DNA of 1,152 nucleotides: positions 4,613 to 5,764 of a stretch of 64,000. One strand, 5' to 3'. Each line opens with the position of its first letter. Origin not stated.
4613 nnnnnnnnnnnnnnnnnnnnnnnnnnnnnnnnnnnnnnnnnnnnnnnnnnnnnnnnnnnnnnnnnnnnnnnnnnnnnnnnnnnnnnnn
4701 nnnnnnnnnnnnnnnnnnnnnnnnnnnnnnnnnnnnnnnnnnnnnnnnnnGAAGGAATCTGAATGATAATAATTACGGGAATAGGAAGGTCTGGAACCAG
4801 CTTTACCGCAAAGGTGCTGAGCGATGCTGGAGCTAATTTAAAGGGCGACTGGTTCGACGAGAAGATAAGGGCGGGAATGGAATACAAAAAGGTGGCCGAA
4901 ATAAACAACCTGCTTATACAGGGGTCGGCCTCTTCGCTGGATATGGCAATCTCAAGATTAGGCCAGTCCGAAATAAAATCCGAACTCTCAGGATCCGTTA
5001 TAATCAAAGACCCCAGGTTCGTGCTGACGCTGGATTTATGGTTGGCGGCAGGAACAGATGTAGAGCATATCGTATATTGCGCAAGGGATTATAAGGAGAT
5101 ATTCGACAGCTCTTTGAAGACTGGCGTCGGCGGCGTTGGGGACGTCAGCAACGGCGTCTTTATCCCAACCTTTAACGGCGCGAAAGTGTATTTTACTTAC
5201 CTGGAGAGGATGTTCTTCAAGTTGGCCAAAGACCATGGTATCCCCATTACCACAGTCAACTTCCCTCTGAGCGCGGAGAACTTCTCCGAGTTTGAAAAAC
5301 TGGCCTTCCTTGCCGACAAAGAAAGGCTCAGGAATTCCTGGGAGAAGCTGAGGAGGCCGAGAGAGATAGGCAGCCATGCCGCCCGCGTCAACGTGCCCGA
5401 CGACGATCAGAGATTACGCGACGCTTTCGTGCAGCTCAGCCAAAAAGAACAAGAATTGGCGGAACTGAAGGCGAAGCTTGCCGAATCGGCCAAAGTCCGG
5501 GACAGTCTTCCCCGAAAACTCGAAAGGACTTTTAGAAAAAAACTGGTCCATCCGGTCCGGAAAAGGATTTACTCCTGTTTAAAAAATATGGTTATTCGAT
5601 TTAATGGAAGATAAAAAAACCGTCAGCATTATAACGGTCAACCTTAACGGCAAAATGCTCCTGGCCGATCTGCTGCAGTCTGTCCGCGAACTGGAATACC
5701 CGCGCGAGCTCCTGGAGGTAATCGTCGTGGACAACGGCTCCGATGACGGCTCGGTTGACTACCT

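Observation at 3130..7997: Three different sugar-modifying enzymes in the glycan locus share a C-terminal coiled-coil plus basic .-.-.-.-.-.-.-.-[KR]-K tail (WbdD-like chain-terminator architecture?)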

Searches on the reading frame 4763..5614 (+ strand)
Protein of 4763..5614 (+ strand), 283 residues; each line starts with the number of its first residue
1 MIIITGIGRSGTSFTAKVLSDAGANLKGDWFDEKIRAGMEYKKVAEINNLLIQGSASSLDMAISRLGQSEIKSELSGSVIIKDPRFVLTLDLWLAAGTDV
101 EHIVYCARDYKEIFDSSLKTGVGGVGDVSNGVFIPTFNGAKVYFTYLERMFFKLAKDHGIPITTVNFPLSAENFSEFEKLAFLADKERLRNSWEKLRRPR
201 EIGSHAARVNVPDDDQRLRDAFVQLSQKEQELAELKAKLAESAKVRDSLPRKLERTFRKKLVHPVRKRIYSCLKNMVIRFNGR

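Call 3: search_protein_families(library=pfam, proteins=[window:4763-5614:+], max_evalue=0.01)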
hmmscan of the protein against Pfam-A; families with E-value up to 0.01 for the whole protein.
window:4763-5614:+ (283 aa): 0 families

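Call 6: find_homologous_proteins(query=window:4763-5614:+, max_evalue=0.001)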
Query window:4763-5614:+ (283 aa): 8 proteins with E <= 0.001 among 1466 candidates.
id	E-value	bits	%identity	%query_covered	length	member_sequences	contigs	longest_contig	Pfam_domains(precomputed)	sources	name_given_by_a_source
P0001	2.5e-182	622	100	100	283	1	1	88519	-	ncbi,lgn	ncbi:MAG: hypothetical protein WA666_05080 [Nitrospirota bacterium]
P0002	2.6e-97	343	58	94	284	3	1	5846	-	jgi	jgi:hypothetical protein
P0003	1.5e-88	315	56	94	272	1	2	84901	-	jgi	jgi:hypothetical protein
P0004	2.6e-73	265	46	92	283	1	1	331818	-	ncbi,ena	-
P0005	1.4e-71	259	48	95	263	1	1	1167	-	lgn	-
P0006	1.4e-63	233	45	94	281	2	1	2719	-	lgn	-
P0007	9.3e-62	227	52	70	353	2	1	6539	PF27881.1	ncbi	-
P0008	3.1e-60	222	41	94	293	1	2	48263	-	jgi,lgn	-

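Call 7: search_solved_structures(query=window:4763-5614:+, max_evalue=1)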
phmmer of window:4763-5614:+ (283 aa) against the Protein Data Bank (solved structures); distinct sequences matched with E-value up to 1: 5.
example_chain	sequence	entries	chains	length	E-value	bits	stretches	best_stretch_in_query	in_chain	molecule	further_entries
8ims_B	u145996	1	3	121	0.25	13.8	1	213-257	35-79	E3 ubiquitin-protein ligase TRAF7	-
8hr0_C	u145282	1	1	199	0.42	13.1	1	140-245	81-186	Vesicle-trafficking protein SEC22b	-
4i71_A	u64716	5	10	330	0.43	13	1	100-147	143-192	Inosine-adenosine-guanosine-nucleoside hydrolase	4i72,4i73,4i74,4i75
4i70_A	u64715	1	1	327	0.44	13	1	100-147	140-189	Inosine-adenosine-guanosine-nucleoside hydrolase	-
2nup_C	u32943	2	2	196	0.45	13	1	140-245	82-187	Vesicle-trafficking protein SEC22b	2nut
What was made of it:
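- On WbdD-type chain terminator: For ST there are only noise hits at E ≥ 0.25 (call 7).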

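Call 9: search_protein_families(library=pfam, proteins=[P0007, P0008, P0004], max_evalue=1)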
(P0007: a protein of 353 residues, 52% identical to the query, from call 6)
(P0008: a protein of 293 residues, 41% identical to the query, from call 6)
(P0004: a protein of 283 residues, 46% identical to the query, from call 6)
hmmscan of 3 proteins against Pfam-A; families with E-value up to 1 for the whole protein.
P0007 (353 aa): 6 families
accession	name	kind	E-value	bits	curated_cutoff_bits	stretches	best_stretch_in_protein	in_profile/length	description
PF06217.17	GAGA_bind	-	4.1e-05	24.4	26.6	1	224-310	32-113/284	GAGA binding protein-like family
PF12072.13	RNase_Y_N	-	0.0038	17.1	32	1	227-271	87-131/201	RNase Y N-terminal region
PF21300.2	LbR_Ice_bind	-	0.0059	17.1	30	1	223-297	20-95/97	Grass antifreeze beta roll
PF16046.10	FAM76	-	0.092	12.6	28.5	1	210-265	210-264/298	FAM76 protein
PF16574.10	CEP209_CC5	-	0.16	12.5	25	0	290-319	77-106/128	Coiled-coil region of centrosome protein CE290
PF06785.16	UPF0242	-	0.38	11.2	33.5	1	184-318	59-180/194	Uncharacterised protein family (UPF0242) N-terminus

P0008 (293 aa): 6 families
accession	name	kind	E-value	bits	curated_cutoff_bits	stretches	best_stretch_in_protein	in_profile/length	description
PF17095.10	CAMSAP_CC1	-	0.019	15.3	27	1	222-257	15-50/59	Spectrin-binding region of Ca2+-Calmodulin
PF18689.6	PriX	-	0.02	15.6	25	1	238-283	30-75/95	Primase X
PF13238.12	AAA_18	-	0.04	14.8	29.4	1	3-64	2-64/128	AAA domain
PF13469.12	Sulfotransfer_3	-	0.11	13.2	27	1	3-44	3-35/216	Sulfotransferase family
PF05622.17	HOOK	-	0.19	10.9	35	1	216-270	380-436/514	HOOK protein coiled-coil region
PF16808.10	PKcGMP_CC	-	0.21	11.6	35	1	223-243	10-28/35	Coiled-coil N-terminus of cGMP-dependent protein kinase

P0004 (283 aa): 0 families

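Call 10: search_protein_families(library=ncbifam, proteins=[window:4763-5614:+], max_evalue=0.01)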
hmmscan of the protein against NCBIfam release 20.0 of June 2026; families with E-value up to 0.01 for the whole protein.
window:4763-5614:+ (283 aa): 0 families
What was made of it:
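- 4763..5614 (+): Sulfotransferase-like P-loop enzyme (283 aa). Invariant G8-R-S-G-T-S13 and R108-x7-S116. No Pfam or NCBIfam hit (calls 3, 10).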

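Call 21: find_encoding_contigs(protein=P0003, flank=10000, max_places=3)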
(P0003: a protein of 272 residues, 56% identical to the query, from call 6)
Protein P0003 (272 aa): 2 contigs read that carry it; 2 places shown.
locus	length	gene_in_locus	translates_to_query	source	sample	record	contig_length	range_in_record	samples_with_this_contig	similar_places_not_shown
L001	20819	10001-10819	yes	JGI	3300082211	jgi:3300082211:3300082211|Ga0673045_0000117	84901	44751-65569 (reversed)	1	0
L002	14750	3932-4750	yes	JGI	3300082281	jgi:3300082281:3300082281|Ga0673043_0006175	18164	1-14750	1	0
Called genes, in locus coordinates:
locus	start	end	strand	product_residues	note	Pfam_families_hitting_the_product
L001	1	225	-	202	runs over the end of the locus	PF02660:G3P_acyltransf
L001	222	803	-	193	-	PF01066:CDP-OH_P_transf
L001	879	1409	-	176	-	PF00702:Hydrolase (weak), PF08282:Hydrolase_3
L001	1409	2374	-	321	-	PF13580:SIS_2 (faint), PF01380:SIS, PF00571:CBS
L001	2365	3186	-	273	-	PF00793:DAHP_synth_1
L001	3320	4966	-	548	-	PF06418:CTP_synth_N, PF00117:GATase, PF07722:Peptidase_C26 (weak)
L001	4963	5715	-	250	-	PF02348:CTP_transf_3, PF12804:NTP_transf_3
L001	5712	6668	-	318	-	PF01073:3Beta_HSD, PF01370:Epimerase, PF02719:Polysacc_synt_2, PF04321:RmlD_sub_bind, PF05368:NmrA, PF07993:NAD_binding_4, PF08659:KR (weak), PF16363:GDP_Man_Dehyd, +2 more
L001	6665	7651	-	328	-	PF00294:PfkB, PF08543:Phos_pyr_kin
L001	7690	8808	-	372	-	PF13439:Glyco_transf_4, PF13579:Glyco_trans_4_4 (weak), PF20706:GT4-conflict (weak), PF00534:Glycos_transf_1, PF13692:Glyco_trans_1_4, PF13524:Glyco_trans_1_2 (weak)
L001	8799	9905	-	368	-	PF13439:Glyco_transf_4, PF13579:Glyco_trans_4_4 (weak), PF00534:Glycos_transf_1, PF13692:Glyco_trans_1_4, PF13524:Glyco_trans_1_2 (weak)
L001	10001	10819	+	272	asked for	-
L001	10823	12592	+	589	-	PF13469:Sulfotransfer_3 (faint), PF00685:Sulfotransfer_1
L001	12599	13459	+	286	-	-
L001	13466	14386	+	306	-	PF00535:Glycos_transf_2, PF13641:Glyco_tranf_2_3 (weak)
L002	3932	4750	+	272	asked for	-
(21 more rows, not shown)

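Call 23: predict_structure(alignment_id=A1)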
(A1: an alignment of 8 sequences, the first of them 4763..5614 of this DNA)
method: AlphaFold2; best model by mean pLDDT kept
length: 283 residues; sequences in the alignment: 8
mean_pLDDT: 70.0   pTM: 0.60
mean pLDDT of the five models: 70.0, 68.6, 68.4, 67.5, 53.6
residues with pLDDT >= 90: 29; 70-90: 126; 50-70: 93; < 50: 35
segments of 3 or more residues with pLDDT < 50: 123-126, 128-131, 203-216, 243-251
pLDDT, mean of each block of 10 residues (from residue 1): 80 84 74 58 73 75 79 69 70 79 86 69 47 62 78 90 88 89 90 77 36 47 60 65 47 63 70 61 47
secondary structure, 60 per line:
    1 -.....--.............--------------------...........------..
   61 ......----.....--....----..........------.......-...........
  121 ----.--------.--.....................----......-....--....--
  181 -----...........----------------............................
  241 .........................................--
elements in order: E2-6 H9-21 H42-52 H59-66 H71-75 E78-81 H86-95 E102-108 H110-120 H137-157 E162-167 H169-172 H175-178 H186-196 H213-281
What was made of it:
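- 5399..5512 (+): ST helical spacer, residues 213-250. It is heptad-like, and its length varies widely among orthologues. AlphaFold2 predicts one continuous helix 213-281 at pLDDT 47-70 (call 23).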

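Call 28: fold_search(model_id=the predicted structure, library=pdb)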
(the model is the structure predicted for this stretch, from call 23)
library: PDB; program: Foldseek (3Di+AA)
matches with E <= 10: 468; with E <= 0.001: 0
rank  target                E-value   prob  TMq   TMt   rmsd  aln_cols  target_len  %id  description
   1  3mg9_A                1.4e-02  0.98  0.37  0.41   7.9       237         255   15  Teg 12 Binary Structure Complexed with the Teicoplanin Aglycone (released 2010-06-09)
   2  9d2f_A                1.4e-02  0.93  0.34  0.08  10.8       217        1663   18  3D structure and atomic model of RS3 of mouse respiratory cilia (released 2025-08-13)
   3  3mgb_B                1.4e-02  0.98  0.40  0.42   7.4       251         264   14  Teg 12 Ternary Structure Complexed with PAP and the Teicoplanin Aglycone (released 2010-06-09)
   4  9ijj_x                1.7e-02  0.51  0.24  0.09  10.4       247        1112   14  In situ structure of the central apparatus in mouse sperm axoneme. (released 2025-06-04)
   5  3cm0                  2.5e-02  0.89  0.31  0.42   8.8       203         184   10  Crystal structure of adenylate kinase from Thermus thermophilus HB8 (released 2008-09-23)
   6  1ki9_A                2.7e-02  0.97  0.36  0.50   7.2       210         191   14  Adenylate kinase from Methanococcus thermolithotrophicus (released 2003-06-03)
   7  4x8h                  2.7e-02  0.87  0.31  0.38  10.6       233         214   12  Crystal structure of E. coli Adenylate kinase P177A mutant (released 2015-07-22)
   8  4x8m                  2.7e-02  0.84  0.31  0.38  10.0       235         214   13  Crystal structure of E. coli Adenylate kinase Y171W mutant (released 2015-07-15)
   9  1ki9_B                3.4e-02  0.92  0.34  0.47   8.3       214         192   14  Adenylate kinase from Methanococcus thermolithotrophicus (released 2003-06-03)
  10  1x8k_A                3.6e-02  0.85  0.34  0.29  12.3       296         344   16  Crystal structure of retinol dehydratase in complex with anhydroretinol and inactive cofactor PAP (released 2005-02-08)
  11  5tiz                  4.0e-02  0.84  0.36  0.39   9.6       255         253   12  Schistosoma japonicum (Blood Fluke) Sulfotransferase (released 2017-05-31)
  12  7owe_D                4.2e-02  0.90  0.34  0.45   8.4       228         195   10  Odinarchaeota Adenylate kinase (OdinAK) in complex with inhibitor Ap5a (released 2022-09-28)
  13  2ar7_A                4.2e-02  0.85  0.30  0.36   9.7       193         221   12  Crystal structure of human adenylate kinase 4, AK4 (released 2005-12-06)
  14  2c95_B                4.5e-02  0.95  0.37  0.50   7.9       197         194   17  Structure of adenylate kinase 1 in complex with P1,P4-di(adenosine) tetraphosphate (released 2007-02-20)
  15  8b0i_B                4.5e-02  0.84  0.31  0.31   9.3       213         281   13  CryoEM structure of bacterial RapZ.GlmZ complex central to the control of cell envelope biogenesis (released 2022-10-05)
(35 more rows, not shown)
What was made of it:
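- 4763..5614 (+): Best fold match is the sulfotransferase Teg12 at E 1.4e-2, with P-loop kinases scoring similarly (call 28).
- On Sulfotransferase superfamily (PAPS-dependent, P-loop): The best Foldseek match is Teg12 at E 1.4e-2, and adenylate kinases score similarly (call 28).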

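Call 30: find_encoding_contigs(protein=P0004, flank=10000, max_places=2)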
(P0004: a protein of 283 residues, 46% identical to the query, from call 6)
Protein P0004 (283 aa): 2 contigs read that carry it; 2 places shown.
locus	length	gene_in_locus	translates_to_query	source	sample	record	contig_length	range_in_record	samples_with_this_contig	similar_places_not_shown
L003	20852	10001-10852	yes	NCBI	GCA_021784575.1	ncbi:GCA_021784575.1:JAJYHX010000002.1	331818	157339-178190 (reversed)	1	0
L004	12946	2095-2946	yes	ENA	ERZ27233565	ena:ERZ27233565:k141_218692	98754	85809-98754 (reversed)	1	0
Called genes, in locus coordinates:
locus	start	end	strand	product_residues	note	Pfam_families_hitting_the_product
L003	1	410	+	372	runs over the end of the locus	PF02606:LpxK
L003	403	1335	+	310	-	PF03279:Lip_A_acyltrans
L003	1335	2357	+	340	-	PF01075:Glyco_transf_9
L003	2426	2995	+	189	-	PF00702:Hydrolase, PF13344:Hydrolase_6 (faint), PF13419:HAD_2 (faint), PF08645:PNK3P, PF13242:Hydrolase_like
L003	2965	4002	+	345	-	PF01075:Glyco_transf_9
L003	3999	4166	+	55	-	PF03966:Trm112p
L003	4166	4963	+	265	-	PF00535:Glycos_transf_2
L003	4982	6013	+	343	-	PF01075:Glyco_transf_9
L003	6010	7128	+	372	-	PF13439:Glyco_transf_4, PF13579:Glyco_trans_4_4, PF20706:GT4-conflict, PF00534:Glycos_transf_1, PF13692:Glyco_trans_1_4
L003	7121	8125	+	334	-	PF00534:Glycos_transf_1, PF13692:Glyco_trans_1_4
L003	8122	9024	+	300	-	PF00535:Glycos_transf_2, PF10111:Glyco_tranf_2_2, PF13641:Glyco_tranf_2_3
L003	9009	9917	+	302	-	PF00535:Glycos_transf_2, PF10111:Glyco_tranf_2_2, PF13641:Glyco_tranf_2_3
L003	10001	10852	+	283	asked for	-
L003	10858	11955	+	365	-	PF13439:Glyco_transf_4, PF13579:Glyco_trans_4_4, PF00534:Glycos_transf_1, PF13692:Glyco_trans_1_4, PF13524:Glyco_trans_1_2 (weak)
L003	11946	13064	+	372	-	PF20706:GT4-conflict (faint), PF13439:Glyco_transf_4, PF13579:Glyco_trans_4_4 (weak), PF00534:Glycos_transf_1, PF13692:Glyco_trans_1_4, PF13524:Glyco_trans_1_2 (weak)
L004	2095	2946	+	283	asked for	-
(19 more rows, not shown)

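Call 31: find_encoding_contigs(protein=P0008, flank=10000, max_places=2)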
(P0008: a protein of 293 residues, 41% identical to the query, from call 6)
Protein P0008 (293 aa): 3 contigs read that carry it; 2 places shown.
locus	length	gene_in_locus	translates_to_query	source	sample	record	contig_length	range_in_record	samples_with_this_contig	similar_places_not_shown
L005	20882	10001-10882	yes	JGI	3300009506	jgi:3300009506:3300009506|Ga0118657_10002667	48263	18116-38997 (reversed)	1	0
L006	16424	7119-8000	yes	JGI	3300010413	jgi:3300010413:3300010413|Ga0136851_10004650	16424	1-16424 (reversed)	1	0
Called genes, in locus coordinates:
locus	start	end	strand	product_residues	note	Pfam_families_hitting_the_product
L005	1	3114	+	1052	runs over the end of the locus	PF00873:ACR_tran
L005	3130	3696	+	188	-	-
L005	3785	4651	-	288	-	PF02593:DUF166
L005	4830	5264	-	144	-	PF02566:OsmC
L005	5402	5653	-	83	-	PF01206:TusA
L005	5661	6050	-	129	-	PF01592:NifU_N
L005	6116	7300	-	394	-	PF00266:Aminotran_5, PF01041:DegT_DnrJ_EryC1 (weak), PF01212:Beta_elim_lyase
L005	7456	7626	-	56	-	PF00037:Fer4, PF13237:Fer4_10, PF14697:Fer4_21 (weak), PF12838:Fer4_7, PF13187:Fer4_9, PF25160:LdpA_Fe-S-bd (weak), PF12797:Fer4_2 (weak), PF00037:Fer4, +4 more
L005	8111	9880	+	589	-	PF00664:ABC_membrane, PF03193:RsgA_GTPase (faint), PF00005:ABC_tran, PF02463:SMC_N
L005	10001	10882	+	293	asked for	-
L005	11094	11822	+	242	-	PF13649:Methyltransf_25, PF08241:Methyltransf_11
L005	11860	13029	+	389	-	PF00535:Glycos_transf_2, PF10111:Glyco_tranf_2_2, PF13641:Glyco_tranf_2_3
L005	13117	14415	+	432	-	PF00535:Glycos_transf_2, PF10111:Glyco_tranf_2_2 (weak), PF13641:Glyco_tranf_2_3, PF02709:Glyco_transf_7C (weak), PF13632:Glyco_trans_2_3 (weak)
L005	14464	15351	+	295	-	PF00535:Glycos_transf_2, PF10111:Glyco_tranf_2_2, PF13641:Glyco_tranf_2_3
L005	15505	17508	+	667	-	PF13231:PMT_2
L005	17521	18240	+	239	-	PF00702:Hydrolase, PF13419:HAD_2, PF13242:Hydrolase_like (weak)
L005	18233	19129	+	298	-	PF13489:Methyltransf_23, PF08241:Methyltransf_11, PF08242:Methyltransf_12, PF13649:Methyltransf_25 (weak)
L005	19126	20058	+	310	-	PF01040:UbiA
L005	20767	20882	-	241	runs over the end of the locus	PF05157:MshEN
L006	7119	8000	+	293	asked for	-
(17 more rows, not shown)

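Call 44: find_related_loci(query=A1, collection=genome_contigs, flank=10000)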
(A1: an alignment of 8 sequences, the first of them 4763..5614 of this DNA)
Query A1 (283 aa) in genome_contigs; peptide patterns used: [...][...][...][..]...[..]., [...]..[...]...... (x = any residue, [..] = any of these).
277 stretches matched a pattern; 23 encode a relative of the query (tblastn E <= 1e-3); 21 distinct loci.
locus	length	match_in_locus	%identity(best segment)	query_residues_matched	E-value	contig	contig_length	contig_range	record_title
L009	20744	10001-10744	46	9-268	2e-76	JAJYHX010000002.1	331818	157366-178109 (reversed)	MAG: Nitrospirae bacterium isolate DBS2-1.bin100 NODE_20_length_331818_cov_29.470179, whole genome shotgun sequence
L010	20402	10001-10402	30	2-119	2e-8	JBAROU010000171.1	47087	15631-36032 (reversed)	MAG: Dehalococcoidia bacterium isolate MFD13504_ilm_asm_bin10 k127_67630, whole genome shotgun sequence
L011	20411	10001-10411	27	1-119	2e-8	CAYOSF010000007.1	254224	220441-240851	MAG TPA_asm: uncultured Dehalococcoidia bacterium isolate SRP323688_co1_41 genome assembly, contig: NODE_70_length_25422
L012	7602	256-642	28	1-116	4e-8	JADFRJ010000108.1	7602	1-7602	MAG: Chloroflexota bacterium isolate B85T3L11 B85T3L11_NODE12250, whole genome shotgun sequence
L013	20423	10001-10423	30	1-118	4e-8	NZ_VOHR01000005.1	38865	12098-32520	Segeticoccus rhizosphaerae strain YJ01 5, whole genome shotgun sequence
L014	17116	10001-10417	27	1-116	3e-7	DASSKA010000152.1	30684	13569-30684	MAG TPA_asm: Nocardioidaceae bacterium isolate SMAG_U1129 k141_415109, whole genome shotgun sequence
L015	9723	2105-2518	28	1-116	3e-7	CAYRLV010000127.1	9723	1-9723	MAG TPA_asm: uncultured Ornithinicoccus sp. isolate SRP187154_co1_251 genome assembly, contig: NODE_10023_length_9723_co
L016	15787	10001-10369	29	2-108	4e-7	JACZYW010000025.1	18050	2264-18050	MAG: Chloroflexota bacterium isolate B27T3L8 B27T3L8_NODE740, whole genome shotgun sequence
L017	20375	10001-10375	27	1-106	3e-6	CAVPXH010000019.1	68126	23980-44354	MAG: uncultured Actinomycetota bacterium isolate MFD01721.bin.1.111 genome assembly, contig: contig_65109, whole genome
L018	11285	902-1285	27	2-116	3e-6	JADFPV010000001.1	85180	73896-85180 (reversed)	MAG: Chloroflexota bacterium isolate B76T1B5 B76T1B5_NODE87, whole genome shotgun sequence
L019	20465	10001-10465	25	1-133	6e-6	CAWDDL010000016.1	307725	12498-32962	MAG: uncultured Actinomycetota bacterium isolate MFD05684.bin.3.402 genome assembly, contig: contig_57866, whole genome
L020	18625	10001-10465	25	1-133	7e-6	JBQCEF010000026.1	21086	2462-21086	MAG: Nocardioides sp. isolate bin109 k127_4050189, whole genome shotgun sequence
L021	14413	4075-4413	29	1-93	1e-5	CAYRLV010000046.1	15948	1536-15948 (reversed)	MAG TPA_asm: uncultured Ornithinicoccus sp. isolate SRP187154_co1_251 genome assembly, contig: NODE_4579_length_15948_co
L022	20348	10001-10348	27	1-96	1e-5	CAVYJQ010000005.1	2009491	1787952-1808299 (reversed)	MAG: uncultured Actinomycetota bacterium isolate MFD01275.bin.2.147 genome assembly, contig: contig_3980, whole genome s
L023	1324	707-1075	29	2-108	2e-5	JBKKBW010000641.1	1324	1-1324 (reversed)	MAG: Dehalococcoidia bacterium isolate swi_bin.376 S1Ck127_13320533_flag_1_multi_6.0000_len_1324, whole genome shotgun s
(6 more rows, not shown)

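Call 47: search_protein_families(library=pfam, proteins=[L013:9959-11191:+, L010:9881-11200:+, L005:11860-13029:+], max_evalue=0.1)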
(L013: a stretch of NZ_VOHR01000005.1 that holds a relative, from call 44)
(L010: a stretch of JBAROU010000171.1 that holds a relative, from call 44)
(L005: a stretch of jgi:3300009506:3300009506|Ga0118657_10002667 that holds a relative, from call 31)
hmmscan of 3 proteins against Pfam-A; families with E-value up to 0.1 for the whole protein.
L013:9959-11191:+ (410 aa): 2 families
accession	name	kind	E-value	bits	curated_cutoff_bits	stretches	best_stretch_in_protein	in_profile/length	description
PF13469.12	Sulfotransfer_3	-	6.4e-09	36.8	27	1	16-222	2-215/216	Sulfotransferase family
PF17784.7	Sulfotransfer_4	-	0.00011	22.6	22.8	1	16-39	2-25/215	Sulfotransferase domain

L010:9881-11200:+ (439 aa): 2 families
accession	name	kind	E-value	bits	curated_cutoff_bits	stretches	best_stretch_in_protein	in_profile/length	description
PF13469.12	Sulfotransfer_3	-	9.6e-09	36.2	27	1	39-232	1-213/216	Sulfotransferase family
PF00685.33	Sulfotransfer_1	-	0.05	13.4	22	0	186-240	138-190/255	Sulfotransferase domain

L005:11860-13029:+ (389 aa): 5 families
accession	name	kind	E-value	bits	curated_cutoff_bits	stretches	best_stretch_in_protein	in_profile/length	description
PF00535.33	Glycos_transf_2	-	5.9e-34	117.8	23.3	1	8-116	1-110/168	Glycosyl transferase family 2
PF13641.12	Glyco_tranf_2_3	-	9.2e-18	65.5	27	1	6-228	2-224/230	Glycosyltransferase like family 2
PF10111.15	Glyco_tranf_2_2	-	2e-14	54.2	27.3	1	8-97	1-93/276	Glycosyltransferase like family 2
PF20691.3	TAGT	-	0.00016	22.1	27.5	1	8-206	2-188/205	TET-Associated Glycosyltransferase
PF13704.12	Glyco_tranf_2_4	-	0.092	13.7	27.5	0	18-69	5-51/98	Glycosyl transferase family 2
